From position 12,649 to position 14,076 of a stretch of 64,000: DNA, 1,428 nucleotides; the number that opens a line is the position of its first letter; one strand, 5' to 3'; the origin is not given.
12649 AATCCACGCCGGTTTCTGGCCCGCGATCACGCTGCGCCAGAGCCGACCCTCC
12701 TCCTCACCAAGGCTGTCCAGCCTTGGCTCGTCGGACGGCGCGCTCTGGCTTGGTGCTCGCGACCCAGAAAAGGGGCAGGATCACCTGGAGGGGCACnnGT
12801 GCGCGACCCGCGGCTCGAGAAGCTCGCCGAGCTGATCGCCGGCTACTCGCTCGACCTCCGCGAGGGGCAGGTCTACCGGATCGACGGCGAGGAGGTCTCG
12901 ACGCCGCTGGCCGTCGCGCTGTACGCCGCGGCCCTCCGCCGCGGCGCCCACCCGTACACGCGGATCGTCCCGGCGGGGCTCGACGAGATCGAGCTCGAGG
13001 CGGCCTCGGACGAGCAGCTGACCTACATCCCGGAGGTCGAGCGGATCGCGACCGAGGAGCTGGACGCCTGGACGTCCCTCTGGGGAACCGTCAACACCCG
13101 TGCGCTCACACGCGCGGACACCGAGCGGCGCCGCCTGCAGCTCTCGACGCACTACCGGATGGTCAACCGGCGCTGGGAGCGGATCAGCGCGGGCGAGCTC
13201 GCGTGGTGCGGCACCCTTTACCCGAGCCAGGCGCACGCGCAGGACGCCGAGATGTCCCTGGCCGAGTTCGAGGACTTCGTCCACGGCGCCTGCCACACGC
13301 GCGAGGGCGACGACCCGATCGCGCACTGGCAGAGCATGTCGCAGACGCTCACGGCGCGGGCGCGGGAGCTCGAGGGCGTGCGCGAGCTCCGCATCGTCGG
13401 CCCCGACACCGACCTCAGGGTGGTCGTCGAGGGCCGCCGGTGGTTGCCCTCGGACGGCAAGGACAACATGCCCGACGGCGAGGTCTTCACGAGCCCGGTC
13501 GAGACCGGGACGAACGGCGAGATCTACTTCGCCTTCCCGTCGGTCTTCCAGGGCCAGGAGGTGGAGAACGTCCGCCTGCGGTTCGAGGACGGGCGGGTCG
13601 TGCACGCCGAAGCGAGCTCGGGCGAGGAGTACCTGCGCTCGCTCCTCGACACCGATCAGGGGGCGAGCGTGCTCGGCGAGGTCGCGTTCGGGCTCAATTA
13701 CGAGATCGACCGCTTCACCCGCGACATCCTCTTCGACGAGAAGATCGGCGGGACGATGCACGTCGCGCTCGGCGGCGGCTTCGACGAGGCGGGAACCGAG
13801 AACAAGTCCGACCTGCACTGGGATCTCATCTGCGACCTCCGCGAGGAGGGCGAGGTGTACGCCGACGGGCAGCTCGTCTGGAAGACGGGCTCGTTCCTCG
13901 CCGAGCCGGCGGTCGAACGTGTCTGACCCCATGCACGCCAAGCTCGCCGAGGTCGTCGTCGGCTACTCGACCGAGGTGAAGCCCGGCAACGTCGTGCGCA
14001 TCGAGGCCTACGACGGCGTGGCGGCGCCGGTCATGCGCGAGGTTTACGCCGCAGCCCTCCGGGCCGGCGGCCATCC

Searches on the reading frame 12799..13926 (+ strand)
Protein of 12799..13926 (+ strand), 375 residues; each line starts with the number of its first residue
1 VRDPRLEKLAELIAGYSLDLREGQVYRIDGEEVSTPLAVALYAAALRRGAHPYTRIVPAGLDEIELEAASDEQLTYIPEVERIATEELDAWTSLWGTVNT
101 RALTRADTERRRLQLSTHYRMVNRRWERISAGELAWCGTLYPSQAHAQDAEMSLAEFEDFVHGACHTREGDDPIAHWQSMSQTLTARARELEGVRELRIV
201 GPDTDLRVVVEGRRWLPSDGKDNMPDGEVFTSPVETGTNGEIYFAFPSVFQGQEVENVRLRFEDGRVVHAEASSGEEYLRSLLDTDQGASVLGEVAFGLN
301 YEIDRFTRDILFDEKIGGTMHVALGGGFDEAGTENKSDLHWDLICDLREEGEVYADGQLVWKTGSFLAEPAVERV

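Call 26: search_protein_families(library=pfam, proteins=[window:12799-13926:+], max_evalue=0.01)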
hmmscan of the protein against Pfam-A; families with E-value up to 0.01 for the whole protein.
window:12799-13926:+ (375 aa): 1 family
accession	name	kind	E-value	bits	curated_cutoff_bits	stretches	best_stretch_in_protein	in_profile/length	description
PF02073.20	Peptidase_M29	-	1.3e-78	265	27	1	4-349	3-386/406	Thermophilic metalloprotease (M29)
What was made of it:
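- Checked: TAG at 12797-99 overlaps GTG at 12799 of an M29 aminopeptidase (Pfam PF02073, call 26).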

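Call 51: find_homologous_proteins(query=window:12799-13926:+, max_evalue=1e-60)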
Query window:12799-13926:+ (375 aa): 5877 proteins with E <= 1e-60 among 8000 candidates; the best 120 are listed.
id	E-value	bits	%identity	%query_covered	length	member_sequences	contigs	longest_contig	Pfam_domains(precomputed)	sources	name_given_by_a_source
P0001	3.9e-250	847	100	100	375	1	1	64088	PF02073.21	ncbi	ncbi:MAG TPA: aminopeptidase [Gaiellaceae bacterium]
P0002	5.8e-230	781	90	100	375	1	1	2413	PF02073.21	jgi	jgi:aminopeptidase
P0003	4.2e-229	778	90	100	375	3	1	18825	PF02073.21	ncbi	ncbi:MAG TPA: aminopeptidase [Gaiellaceae bacterium]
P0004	5.0e-229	778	90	100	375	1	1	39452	PF02073.21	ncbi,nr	ncbi:MAG TPA: aminopeptidase [Gaiellaceae bacterium]|nr:aminopeptidase [Gaiellaceae bacterium]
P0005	2.8e-227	772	90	100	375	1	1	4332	PF02073.21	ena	-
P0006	9.7e-227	770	89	100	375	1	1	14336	PF02073.21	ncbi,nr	ncbi:MAG TPA: aminopeptidase [Gaiellaceae bacterium]|nr:aminopeptidase [Gaiellaceae bacterium]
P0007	1.3e-226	770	88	100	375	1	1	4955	PF02073.21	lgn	-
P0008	3.0e-226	769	89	100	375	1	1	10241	PF02073.21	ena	-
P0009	5.5e-226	768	87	100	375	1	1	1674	PF02073.21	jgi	jgi:aminopeptidase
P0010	2.2e-225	766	87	100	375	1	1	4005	PF02073.21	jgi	jgi:aminopeptidase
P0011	2.6e-225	766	89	100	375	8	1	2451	PF02073.21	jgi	jgi:aminopeptidase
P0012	2.8e-225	766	87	100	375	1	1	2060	PF02073.21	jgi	jgi:aminopeptidase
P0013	5.5e-225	765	88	100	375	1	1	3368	PF02073.21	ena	-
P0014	9.1e-225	764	87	100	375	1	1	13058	PF02073.21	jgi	jgi:aminopeptidase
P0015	1.1e-224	764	88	100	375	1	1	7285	PF02073.21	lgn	-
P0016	1.7e-224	763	89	100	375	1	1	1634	PF02073.21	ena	-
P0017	2.6e-224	762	88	100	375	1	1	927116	PF02073.21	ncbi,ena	-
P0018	4.0e-224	762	89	100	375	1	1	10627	PF02073.21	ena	-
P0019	7.7e-224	761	88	100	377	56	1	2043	PF02073.21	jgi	jgi:aminopeptidase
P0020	1.1e-223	760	87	100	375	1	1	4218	PF02073.21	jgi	jgi:aminopeptidase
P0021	1.2e-223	760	88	100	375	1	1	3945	PF02073.21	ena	-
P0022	2.3e-223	759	87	100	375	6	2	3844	PF02073.21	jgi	jgi:aminopeptidase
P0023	3.1e-223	759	89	100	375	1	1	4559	PF02073.21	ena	-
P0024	4.1e-223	758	87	100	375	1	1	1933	PF02073.21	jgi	jgi:aminopeptidase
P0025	2.6e-222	756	87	100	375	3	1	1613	PF02073.21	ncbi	-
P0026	2.6e-221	752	86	100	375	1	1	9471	PF02073.21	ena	-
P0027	3.3e-221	752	86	100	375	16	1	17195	PF02073.21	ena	-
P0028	5.9e-221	751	86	100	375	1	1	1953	PF02073.21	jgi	-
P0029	6.3e-221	751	86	100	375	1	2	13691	PF02073.21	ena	-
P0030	6.8e-221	751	86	100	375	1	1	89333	PF02073.21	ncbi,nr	ncbi:MAG TPA: aminopeptidase [Gaiellaceae bacterium]|nr:aminopeptidase [Gaiellaceae bacterium]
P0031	7.0e-221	751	87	100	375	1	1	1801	PF02073.21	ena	-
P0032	7.5e-221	751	86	100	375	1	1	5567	PF02073.21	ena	-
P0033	7.7e-221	751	87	100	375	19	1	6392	PF02073.21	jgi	jgi:aminopeptidase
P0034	1.1e-220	750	86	100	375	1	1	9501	PF02073.21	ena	-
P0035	1.6e-220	750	86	100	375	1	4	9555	PF02073.21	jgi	-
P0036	2.2e-220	749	86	99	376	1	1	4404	PF02073.21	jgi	jgi:aminopeptidase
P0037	2.9e-220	749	85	100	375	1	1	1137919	PF02073.21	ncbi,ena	-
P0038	3.4e-220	749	86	100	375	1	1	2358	PF02073.21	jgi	-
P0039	5.9e-220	748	86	100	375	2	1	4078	PF02073.21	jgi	jgi:aminopeptidase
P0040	9.6e-220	747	86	100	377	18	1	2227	PF02073.21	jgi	jgi:aminopeptidase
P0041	1.8e-219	746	86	100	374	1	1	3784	PF02073.21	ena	-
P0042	4.4e-219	745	86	99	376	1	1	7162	PF02073.21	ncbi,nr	ncbi:MAG: aminopeptidase [Actinomycetota bacterium]|nr:aminopeptidase [Actinomycetota bacterium]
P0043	6.7e-219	745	85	100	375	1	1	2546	PF02073.21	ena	-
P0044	7.2e-219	744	86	100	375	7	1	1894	PF02073.21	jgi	jgi:aminopeptidase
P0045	7.8e-219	744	86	100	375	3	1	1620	PF02073.21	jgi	jgi:aminopeptidase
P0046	1.9e-218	743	85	99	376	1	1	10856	PF02073.21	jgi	jgi:aminopeptidase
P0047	5.7e-218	741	85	100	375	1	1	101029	PF02073.21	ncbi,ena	-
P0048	1.2e-217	740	87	99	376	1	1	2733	PF02073.21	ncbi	-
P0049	3.0e-217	739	86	99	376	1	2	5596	PF02073.21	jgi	jgi:aminopeptidase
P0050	3.7e-217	739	87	100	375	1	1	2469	PF02073.21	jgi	jgi:aminopeptidase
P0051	3.9e-217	739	86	99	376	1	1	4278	PF02073.21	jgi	jgi:aminopeptidase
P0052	1.5e-216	737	85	99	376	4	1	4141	PF02073.21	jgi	jgi:aminopeptidase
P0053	6.8e-216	735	85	100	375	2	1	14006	PF02073.21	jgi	-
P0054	2.8e-215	733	85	100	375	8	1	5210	PF02073.21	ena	-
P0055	8.6e-215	731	85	100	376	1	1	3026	PF02073.21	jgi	jgi:aminopeptidase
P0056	2.2e-214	730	86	99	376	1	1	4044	PF02073.21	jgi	jgi:aminopeptidase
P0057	4.5e-214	729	84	100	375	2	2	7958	PF02073.21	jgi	jgi:aminopeptidase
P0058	4.0e-211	719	84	100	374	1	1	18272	PF02073.21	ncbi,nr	ncbi:MAG TPA: aminopeptidase [Gaiellaceae bacterium]|nr:aminopeptidase [Gaiellaceae bacterium]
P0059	1.2e-210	717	84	99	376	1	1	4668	PF02073.21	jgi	jgi:aminopeptidase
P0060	2.0e-210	717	85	100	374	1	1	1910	PF02073.21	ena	-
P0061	7.9e-210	715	82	100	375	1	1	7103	PF02073.21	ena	-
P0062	2.9e-208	710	82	100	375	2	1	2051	PF02073.21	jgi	-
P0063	1.3e-205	701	82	100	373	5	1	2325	PF02073.21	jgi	jgi:aminopeptidase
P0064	1.7e-205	700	82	100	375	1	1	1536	PF02073.21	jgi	jgi:aminopeptidase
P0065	5.3e-203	692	80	100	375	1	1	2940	PF02073.21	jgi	jgi:aminopeptidase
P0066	5.2e-200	682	79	99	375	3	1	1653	PF02073.21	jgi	jgi:aminopeptidase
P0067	4.6e-199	679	78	100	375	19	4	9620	PF02073.21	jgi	jgi:aminopeptidase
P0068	1.2e-198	678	78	99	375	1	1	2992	PF02073.21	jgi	-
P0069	9.0e-198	675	77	100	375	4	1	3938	PF02073.21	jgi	jgi:aminopeptidase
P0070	4.2e-197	673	78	100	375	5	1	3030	PF02073.21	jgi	jgi:aminopeptidase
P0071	4.4e-197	673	78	100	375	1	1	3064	PF02073.21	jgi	jgi:aminopeptidase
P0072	5.0e-197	673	78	100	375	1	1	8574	PF02073.21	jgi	jgi:aminopeptidase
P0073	5.6e-197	672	79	100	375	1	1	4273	PF02073.21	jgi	jgi:aminopeptidase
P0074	6.0e-197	672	77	100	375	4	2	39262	PF02073.21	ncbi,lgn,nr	ncbi:MAG: aminopeptidase [Actinobacteria bacterium]|nr:aminopeptidase [Actinomycetota bacterium]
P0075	1.1e-196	671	77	100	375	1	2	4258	PF02073.21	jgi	jgi:aminopeptidase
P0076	1.4e-196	671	76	100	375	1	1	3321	PF02073.21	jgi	jgi:aminopeptidase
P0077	1.5e-196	671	77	100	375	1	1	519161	PF02073.21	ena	-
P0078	1.6e-196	671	76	100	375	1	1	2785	PF02073.21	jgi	jgi:aminopeptidase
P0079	1.8e-196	671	78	99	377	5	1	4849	PF02073.21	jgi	jgi:aminopeptidase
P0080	2.2e-196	670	78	100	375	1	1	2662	PF02073.21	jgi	jgi:aminopeptidase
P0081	2.3e-196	670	77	100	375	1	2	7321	PF02073.21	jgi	jgi:aminopeptidase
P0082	2.4e-196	670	78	100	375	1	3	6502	PF02073.21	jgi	jgi:aminopeptidase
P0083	2.6e-196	670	77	100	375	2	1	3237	PF02073.21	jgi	jgi:aminopeptidase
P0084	3.4e-196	670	78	100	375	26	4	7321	PF02073.21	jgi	jgi:aminopeptidase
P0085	5.5e-196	669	78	100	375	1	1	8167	PF02073.21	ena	-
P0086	6.2e-196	669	77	100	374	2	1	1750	PF02073.21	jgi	jgi:aminopeptidase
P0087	6.9e-196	669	77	100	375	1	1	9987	PF02073.21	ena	-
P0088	1.5e-195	668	78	100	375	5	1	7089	PF02073.21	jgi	jgi:aminopeptidase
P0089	1.8e-195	667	75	100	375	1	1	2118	PF02073.21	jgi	-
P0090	2.0e-195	667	77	100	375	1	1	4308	PF02073.21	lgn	-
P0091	4.0e-195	666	78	100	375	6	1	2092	PF02073.21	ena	-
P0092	4.9e-195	666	77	100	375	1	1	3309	PF02073.21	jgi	jgi:aminopeptidase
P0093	5.6e-195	666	77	100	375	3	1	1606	PF02073.21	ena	-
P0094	5.9e-195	666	77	100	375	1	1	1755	PF02073.21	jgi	jgi:aminopeptidase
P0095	9.5e-195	665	77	100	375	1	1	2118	PF02073.21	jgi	jgi:aminopeptidase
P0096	1.1e-194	665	76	100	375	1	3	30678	PF02073.21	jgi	jgi:aminopeptidase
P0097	1.1e-194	665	76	100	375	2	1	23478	PF02073.21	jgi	jgi:aminopeptidase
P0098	1.5e-194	664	77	100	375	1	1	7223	PF02073.21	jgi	jgi:aminopeptidase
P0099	1.5e-194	664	76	100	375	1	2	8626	PF02073.21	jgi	jgi:aminopeptidase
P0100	1.7e-194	664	76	100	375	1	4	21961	PF02073.21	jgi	jgi:aminopeptidase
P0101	1.9e-194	664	78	100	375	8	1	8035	PF02073.21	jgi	jgi:aminopeptidase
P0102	2.2e-194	664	76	100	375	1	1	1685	PF02073.21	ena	-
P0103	3.5e-194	663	77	100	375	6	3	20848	PF02073.21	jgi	jgi:aminopeptidase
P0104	4.0e-194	663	77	100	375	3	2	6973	PF02073.21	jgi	jgi:aminopeptidase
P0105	5.0e-194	663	77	100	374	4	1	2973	PF02073.21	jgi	jgi:aminopeptidase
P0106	1.1e-193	662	78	100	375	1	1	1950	PF02073.21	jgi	jgi:aminopeptidase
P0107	1.4e-193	661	76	100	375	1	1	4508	PF02073.21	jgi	jgi:aminopeptidase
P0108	2.3e-193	661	76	100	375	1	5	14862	PF02073.21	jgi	jgi:aminopeptidase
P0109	2.3e-193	661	76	100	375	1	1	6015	PF02073.21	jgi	jgi:aminopeptidase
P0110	2.4e-193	660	76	100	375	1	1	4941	PF02073.21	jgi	jgi:aminopeptidase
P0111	2.7e-193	660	76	100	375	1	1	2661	PF02073.21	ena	-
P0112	2.8e-193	660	77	100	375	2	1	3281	PF02073.21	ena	-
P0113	2.8e-193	660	77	100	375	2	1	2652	PF02073.21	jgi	jgi:aminopeptidase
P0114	4.7e-193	659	78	100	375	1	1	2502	PF02073.21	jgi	jgi:aminopeptidase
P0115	5.5e-193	659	76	100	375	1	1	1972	PF02073.21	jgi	jgi:aminopeptidase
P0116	5.8e-193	659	77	100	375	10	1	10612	PF02073.21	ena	-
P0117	6.5e-193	659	78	100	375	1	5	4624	PF02073.21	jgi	jgi:aminopeptidase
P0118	6.7e-193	659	76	100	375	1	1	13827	PF02073.21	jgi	jgi:aminopeptidase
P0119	7.7e-193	659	76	100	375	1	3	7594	PF02073.21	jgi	jgi:aminopeptidase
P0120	9.2e-193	659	77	100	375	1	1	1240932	PF02073.21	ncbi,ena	-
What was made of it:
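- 12799..13926 (+): Downstream gene of copy 1: an M29 aminopeptidase of 375 aa. Homologues have the same length, which supports the GTG 12799 start. Calls 26, 51.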

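Call 52: find_encoding_contigs(protein=P0003, flank=1500, max_places=1)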
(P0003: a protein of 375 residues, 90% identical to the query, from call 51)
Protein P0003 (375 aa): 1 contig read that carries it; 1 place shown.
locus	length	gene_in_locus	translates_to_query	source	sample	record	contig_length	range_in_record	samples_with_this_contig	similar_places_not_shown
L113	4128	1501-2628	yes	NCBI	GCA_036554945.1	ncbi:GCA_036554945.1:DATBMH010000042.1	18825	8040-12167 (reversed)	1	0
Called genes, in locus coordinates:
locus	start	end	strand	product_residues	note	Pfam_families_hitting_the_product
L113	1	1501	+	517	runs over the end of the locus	-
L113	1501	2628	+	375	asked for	PF02073:Peptidase_M29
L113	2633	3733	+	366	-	PF02073:Peptidase_M29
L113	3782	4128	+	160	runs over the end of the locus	PF00149:Metallophos (faint), PF12850:Metallophos_2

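Call 53: find_encoding_contigs(protein=P0004, flank=1500, max_places=1)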
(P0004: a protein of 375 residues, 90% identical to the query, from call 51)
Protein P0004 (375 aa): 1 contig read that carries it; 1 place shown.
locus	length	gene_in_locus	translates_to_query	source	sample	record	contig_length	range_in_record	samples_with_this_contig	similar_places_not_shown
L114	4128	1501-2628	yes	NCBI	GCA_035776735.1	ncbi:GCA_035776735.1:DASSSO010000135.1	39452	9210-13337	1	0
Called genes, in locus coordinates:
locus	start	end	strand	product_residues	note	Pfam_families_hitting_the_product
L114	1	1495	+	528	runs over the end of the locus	-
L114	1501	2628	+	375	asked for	PF02073:Peptidase_M29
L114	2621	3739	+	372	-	PF02073:Peptidase_M29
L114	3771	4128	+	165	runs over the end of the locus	PF00149:Metallophos (faint), PF12850:Metallophos_2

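Call 54: find_encoding_contigs(protein=P0006, flank=1500, max_places=1)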
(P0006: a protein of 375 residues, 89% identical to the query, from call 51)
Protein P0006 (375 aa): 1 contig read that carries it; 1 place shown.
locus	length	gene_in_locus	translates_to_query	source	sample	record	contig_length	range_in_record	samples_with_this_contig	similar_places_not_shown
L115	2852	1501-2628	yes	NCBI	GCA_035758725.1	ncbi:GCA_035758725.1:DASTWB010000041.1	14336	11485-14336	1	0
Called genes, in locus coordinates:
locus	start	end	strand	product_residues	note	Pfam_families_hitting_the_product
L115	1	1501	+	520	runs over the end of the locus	-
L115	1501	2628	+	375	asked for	PF02073:Peptidase_M29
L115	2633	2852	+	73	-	PF02073:Peptidase_M29 (weak)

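Call 55: find_encoding_contigs(protein=P0017, flank=1500, max_places=1)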
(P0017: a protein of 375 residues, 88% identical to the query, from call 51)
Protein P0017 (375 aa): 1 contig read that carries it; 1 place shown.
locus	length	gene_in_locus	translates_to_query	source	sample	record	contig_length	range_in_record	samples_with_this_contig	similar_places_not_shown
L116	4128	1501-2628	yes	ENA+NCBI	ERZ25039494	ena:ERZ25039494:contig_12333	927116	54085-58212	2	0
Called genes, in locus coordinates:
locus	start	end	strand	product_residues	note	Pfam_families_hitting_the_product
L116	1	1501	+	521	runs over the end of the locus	-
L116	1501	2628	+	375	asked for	PF02073:Peptidase_M29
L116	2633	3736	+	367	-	PF02073:Peptidase_M29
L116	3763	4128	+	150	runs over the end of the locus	PF12850:Metallophos_2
